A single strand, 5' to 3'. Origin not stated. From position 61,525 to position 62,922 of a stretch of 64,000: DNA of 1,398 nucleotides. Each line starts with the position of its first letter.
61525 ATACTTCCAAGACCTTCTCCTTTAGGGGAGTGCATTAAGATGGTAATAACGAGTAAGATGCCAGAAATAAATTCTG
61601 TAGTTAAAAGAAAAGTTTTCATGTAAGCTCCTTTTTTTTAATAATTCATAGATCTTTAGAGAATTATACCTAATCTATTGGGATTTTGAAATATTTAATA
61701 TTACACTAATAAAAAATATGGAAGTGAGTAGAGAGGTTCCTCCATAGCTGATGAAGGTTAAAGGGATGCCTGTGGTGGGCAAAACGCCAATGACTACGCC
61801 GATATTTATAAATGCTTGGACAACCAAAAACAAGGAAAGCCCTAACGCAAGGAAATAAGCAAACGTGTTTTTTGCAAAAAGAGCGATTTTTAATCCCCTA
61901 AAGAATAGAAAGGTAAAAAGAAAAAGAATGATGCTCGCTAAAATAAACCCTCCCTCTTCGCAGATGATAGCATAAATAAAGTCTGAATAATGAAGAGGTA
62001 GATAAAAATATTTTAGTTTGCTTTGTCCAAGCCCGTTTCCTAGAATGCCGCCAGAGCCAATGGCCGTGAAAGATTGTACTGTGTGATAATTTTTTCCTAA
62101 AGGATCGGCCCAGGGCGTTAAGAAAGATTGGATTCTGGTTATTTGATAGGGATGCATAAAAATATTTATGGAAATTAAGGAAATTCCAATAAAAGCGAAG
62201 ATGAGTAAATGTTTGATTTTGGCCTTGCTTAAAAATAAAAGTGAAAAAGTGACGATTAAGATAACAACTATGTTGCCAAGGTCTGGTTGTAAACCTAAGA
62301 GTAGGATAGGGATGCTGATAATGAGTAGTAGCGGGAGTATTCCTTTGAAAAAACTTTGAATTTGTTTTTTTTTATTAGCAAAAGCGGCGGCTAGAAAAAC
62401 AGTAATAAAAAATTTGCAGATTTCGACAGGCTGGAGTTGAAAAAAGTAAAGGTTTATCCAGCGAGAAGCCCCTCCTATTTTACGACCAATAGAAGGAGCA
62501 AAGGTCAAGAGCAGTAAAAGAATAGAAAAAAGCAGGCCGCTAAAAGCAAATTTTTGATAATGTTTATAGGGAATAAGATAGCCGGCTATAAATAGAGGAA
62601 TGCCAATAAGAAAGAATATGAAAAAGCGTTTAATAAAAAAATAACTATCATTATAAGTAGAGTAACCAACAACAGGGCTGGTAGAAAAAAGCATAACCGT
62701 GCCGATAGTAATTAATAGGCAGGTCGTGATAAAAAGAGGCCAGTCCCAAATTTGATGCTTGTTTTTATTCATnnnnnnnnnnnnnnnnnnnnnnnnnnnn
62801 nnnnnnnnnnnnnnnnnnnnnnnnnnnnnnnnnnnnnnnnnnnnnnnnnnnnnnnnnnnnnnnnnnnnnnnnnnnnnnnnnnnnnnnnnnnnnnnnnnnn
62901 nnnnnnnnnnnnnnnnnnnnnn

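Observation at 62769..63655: TetR regulator translationally coupled to an envelope-biogenesis gene string, with four palindromic operators in its divergent promoter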

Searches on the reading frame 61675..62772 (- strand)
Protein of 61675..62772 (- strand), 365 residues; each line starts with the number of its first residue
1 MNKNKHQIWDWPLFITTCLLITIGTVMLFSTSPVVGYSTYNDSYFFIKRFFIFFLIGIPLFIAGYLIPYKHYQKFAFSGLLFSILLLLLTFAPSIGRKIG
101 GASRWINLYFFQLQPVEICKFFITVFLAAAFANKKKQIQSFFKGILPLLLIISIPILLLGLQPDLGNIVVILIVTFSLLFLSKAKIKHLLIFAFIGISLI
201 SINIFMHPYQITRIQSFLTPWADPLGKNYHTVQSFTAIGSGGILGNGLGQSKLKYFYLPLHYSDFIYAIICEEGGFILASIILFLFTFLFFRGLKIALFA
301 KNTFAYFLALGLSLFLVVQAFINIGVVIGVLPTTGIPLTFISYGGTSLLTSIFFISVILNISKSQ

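Call 7: search_protein_families(library=pfam, proteins=[window:61675-62772:-], max_evalue=0.01)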
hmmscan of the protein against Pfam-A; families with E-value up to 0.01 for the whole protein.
window:61675-62772:- (365 aa): 1 family
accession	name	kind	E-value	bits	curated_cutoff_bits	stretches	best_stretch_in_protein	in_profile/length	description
PF01098.24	FTSW_RODA_SPOVE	-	6.9e-98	328.3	26.4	1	13-364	4-353/356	Cell cycle protein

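Call 20: find_related_loci(query=window:61675-62772:-, collection=genome_contigs, flank=8000)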
Query window:61675-62772:- (365 aa) in genome_contigs; peptide patterns used: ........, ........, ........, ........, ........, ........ (x = any residue, [..] = any of these).
552 stretches matched a pattern; 454 encode a relative of the query (tblastn E <= 1e-3); the best 80 are kept; 80 distinct loci.
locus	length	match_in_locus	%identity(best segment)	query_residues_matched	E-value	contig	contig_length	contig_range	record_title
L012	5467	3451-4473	42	23-363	7e-77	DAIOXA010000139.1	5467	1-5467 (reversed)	MAG TPA_asm: Bacillota bacterium isolate CTOTU40444 NODE_8931_length_5467_cov_2.391353, whole genome shotgun sequence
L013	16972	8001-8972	42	40-363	3e-74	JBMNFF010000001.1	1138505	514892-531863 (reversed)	MAG: Bacillota bacterium isolate SBF912LR0HQ0014 contig_10701, whole genome shotgun sequence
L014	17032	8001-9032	43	23-363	6e-73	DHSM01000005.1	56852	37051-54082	MAG TPA_asm: Firmicutes bacterium UBA5286 UBA5286_contig_1413, whole genome shotgun sequence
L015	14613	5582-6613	43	23-363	2e-71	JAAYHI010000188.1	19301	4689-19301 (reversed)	MAG: Bacillota bacterium isolate AS09scLD_363 403223_AS09, whole genome shotgun sequence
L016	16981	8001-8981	43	40-363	6e-71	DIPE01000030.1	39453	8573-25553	MAG TPA_asm: Firmicutes bacterium UBA5496 UBA5496_contig_3339, whole genome shotgun sequence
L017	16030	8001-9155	33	1-364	4e-71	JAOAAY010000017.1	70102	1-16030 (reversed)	MAG: Candidatus Sumerlaeaceae bacterium isolate SKW162 NODE_16_length_70148_cov_5.281272, whole genome shotgun sequence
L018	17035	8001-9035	43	23-363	3e-66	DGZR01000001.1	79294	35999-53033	MAG TPA_asm: Firmicutes bacterium UBA4975 UBA4975_contig_5645, whole genome shotgun sequence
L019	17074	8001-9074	37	3-363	3e-62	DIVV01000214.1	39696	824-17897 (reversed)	MAG TPA_asm: bacterium UBP16_UBA6123 isolate UBA6123 UBA6123_contig_30885, whole genome shotgun sequence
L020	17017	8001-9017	40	24-363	1e-61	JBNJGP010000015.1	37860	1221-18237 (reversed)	MAG: Candidatus Muiribacteriota bacterium isolate Y22_30dBSe2.bin.75 NODE_388_length_37860_cov_12.818887, whole genome s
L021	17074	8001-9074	36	3-364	1e-61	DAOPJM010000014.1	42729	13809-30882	MAG TPA_asm: Clostridia bacterium isolate AMR_MDS_3277 NODE_937_length_42729_cov_12.710526, whole genome shotgun sequenc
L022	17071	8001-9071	36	10-363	6e-61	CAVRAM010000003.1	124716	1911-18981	MAG: uncultured Acidobacteriota bacterium isolate MFD04540.bin.1.24 genome assembly, contig: contig_24965, whole genome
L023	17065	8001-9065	38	10-365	5e-60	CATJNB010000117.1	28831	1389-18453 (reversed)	MAG: uncultured Eubacteriales bacterium isolate iMGMC-685_1678881677 genome assembly, contig: MegahitA5_14611, whole gen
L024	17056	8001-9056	37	10-363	1e-57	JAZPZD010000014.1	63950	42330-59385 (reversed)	MAG: Clostridia bacterium isolate T1900044646_TS20190112.MAGScoT_cleanbin_000004 SGB_1362_k141_474695, whole genome shot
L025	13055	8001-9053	34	13-363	4e-55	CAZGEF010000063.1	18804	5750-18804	MAG TPA_asm: uncultured Rhabdothermincola sp. isolate SRP344714_co2_336 genome assembly, contig: NODE_7569_length_18804_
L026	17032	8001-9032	44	23-363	5e-78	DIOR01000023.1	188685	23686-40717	MAG TPA_asm: Firmicutes bacterium UBA5509 UBA5509_contig_201, whole genome shotgun sequence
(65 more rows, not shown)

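Call 21: find_homologous_proteins(query=window:61675-62772:-, max_evalue=1e-40)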
Query window:61675-62772:- (365 aa): 1619 proteins with E <= 1e-40 among 8000 candidates; the best 120 are listed.
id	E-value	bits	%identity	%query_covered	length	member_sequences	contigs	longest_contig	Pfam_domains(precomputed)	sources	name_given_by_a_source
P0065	2.5e-226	769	99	100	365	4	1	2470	PF01098.25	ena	-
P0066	1.8e-153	529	68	100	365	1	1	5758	PF01098.25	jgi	jgi:cell division protein FtsW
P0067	2.3e-127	444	58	98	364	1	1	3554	PF01098.25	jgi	-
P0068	1.5e-126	441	56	97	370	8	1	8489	PF01098.25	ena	-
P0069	3.3e-126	440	58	99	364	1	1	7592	PF01098.25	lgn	-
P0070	2.1e-124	434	56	98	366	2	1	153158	PF01098.25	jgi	jgi:cell division protein FtsW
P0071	2.3e-123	430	59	97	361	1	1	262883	PF01098.25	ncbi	-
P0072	8.1e-123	429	56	97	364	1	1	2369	PF01098.25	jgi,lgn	jgi:cell division protein FtsW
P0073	5.3e-122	426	55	99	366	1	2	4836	PF01098.25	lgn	-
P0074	1.4e-121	425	56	99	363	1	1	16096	PF01098.25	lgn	-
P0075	3.4e-121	423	55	99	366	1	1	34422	PF01098.25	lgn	-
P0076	6.2e-121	422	56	96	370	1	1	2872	PF01098.25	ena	-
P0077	1.5e-120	421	53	99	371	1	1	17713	PF01098.25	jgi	-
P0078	2.7e-120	420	55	98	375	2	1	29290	PF01098.25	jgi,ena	-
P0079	3.2e-120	420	56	95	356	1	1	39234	PF01098.25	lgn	-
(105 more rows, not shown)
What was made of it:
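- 62769..62772 (-): ATGA overlap of the tetR stop with the ftsW start (translational coupling). The FtsW N-terminus aligns over its full length with homologues (call 21).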

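Call 22: find_encoding_contigs(protein=P0066, flank=8000, max_places=1)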
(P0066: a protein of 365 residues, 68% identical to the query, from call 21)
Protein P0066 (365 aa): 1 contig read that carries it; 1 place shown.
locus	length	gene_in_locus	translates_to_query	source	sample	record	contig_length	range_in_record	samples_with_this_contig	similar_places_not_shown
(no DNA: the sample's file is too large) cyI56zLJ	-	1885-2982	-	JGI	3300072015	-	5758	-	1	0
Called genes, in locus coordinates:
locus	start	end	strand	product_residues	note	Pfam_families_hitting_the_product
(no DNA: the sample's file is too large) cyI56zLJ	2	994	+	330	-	?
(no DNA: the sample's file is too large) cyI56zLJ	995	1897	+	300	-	PF00953:Glycos_transf_4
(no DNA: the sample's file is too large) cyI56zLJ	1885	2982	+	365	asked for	PF01098:FTSW_RODA_SPOVE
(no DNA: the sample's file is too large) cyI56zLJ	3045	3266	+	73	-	PF03840:SecG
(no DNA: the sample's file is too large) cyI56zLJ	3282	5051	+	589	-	PF07244:POTRA, PF08479:POTRA_2 (faint), PF01103:Omp85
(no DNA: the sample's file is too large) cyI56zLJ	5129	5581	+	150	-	PF03938:OmpH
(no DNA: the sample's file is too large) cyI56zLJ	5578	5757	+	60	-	?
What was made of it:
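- The closest relative (FtsW 68% identical) has mraY overlapping ftsW, followed by secG-bamA-skp (call 22). The same ftsW-secG-bamA-skp string exists without tetR in the closest relative (call 22).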

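Call 23: find_encoding_contigs(protein=P0071, flank=9000, max_places=1)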
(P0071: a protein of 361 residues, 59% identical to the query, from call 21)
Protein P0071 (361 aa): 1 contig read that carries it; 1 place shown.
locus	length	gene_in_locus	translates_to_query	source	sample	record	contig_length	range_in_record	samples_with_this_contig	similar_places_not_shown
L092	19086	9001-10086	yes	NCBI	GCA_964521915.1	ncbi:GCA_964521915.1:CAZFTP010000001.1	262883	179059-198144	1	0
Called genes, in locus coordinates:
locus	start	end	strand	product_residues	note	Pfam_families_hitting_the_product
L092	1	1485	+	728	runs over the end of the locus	PF00580:UvrD-helicase, PF13245:AAA_19, PF13604:AAA_30 (faint), PF13361:UvrD_C, PF13538:UvrD_C_2, PF21196:PcrA_UvrD_tudor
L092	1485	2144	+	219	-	PF13353:Fer4_12, PF04055:Radical_SAM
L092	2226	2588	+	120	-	PF01740:STAS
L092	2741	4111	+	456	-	PF13742:tRNA_anti_2, PF01336:tRNA_anti-codon, PF02601:Exonuc_VII_L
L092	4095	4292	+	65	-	-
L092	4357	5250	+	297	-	PF00348:polyprenyl_synt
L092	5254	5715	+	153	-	PF02681:DUF212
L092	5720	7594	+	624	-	PF13292:DXP_synthase_N, PF02779:Transket_pyr, PF02780:Transketolase_C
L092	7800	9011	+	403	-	PF08245:Mur_ligase_M, PF02875:Mur_ligase_C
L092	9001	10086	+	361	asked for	PF01098:FTSW_RODA_SPOVE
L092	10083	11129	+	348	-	PF03033:Glyco_transf_28, PF04101:Glyco_tran_28_C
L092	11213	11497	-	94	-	-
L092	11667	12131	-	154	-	-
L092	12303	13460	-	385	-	PF00753:Lactamase_B (weak), PF19583:ODP, PF00258:Flavodoxin_1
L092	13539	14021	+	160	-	-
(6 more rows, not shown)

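Call 24: find_encoding_contigs(protein=P0070, flank=9000, max_places=1)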
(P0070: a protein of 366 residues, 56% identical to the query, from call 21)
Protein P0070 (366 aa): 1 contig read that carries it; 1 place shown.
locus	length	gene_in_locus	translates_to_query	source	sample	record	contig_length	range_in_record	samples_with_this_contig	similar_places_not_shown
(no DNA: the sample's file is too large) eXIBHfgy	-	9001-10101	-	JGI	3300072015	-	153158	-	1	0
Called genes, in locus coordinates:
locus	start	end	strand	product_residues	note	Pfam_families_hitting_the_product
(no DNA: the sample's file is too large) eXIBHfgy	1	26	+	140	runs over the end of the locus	-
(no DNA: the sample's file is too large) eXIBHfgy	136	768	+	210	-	-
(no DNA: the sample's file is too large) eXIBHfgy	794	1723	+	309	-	PF03773:ArsP_1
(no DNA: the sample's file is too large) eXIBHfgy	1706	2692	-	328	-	-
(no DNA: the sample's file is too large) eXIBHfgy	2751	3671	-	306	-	PF22818:ApeI-like (weak)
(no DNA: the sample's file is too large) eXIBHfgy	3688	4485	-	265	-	PF04542:Sigma70_r2, PF04539:Sigma70_r3 (weak), PF07638:Sigma70_ECF (faint), PF08281:Sigma70_r4_2, PF04545:Sigma70_r4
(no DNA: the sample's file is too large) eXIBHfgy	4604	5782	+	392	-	PF08245:Mur_ligase_M, PF02875:Mur_ligase_C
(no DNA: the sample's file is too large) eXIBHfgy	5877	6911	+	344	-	PF08245:Mur_ligase_M, PF02875:Mur_ligase_C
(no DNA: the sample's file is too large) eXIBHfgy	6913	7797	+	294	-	PF00953:Glycos_transf_4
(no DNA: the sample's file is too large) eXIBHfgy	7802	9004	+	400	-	PF08245:Mur_ligase_M, PF02875:Mur_ligase_C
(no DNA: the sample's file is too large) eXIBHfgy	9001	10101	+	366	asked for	PF01098:FTSW_RODA_SPOVE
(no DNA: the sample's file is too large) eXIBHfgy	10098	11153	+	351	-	PF03033:Glyco_transf_28, PF04101:Glyco_tran_28_C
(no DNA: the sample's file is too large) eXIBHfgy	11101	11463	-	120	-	-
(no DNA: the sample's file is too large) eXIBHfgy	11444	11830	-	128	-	PF00072:Response_reg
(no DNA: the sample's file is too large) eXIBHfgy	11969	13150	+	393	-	PF00438:S-AdoMet_synt_N, PF02772:S-AdoMet_synt_M, PF02773:S-AdoMet_synt_C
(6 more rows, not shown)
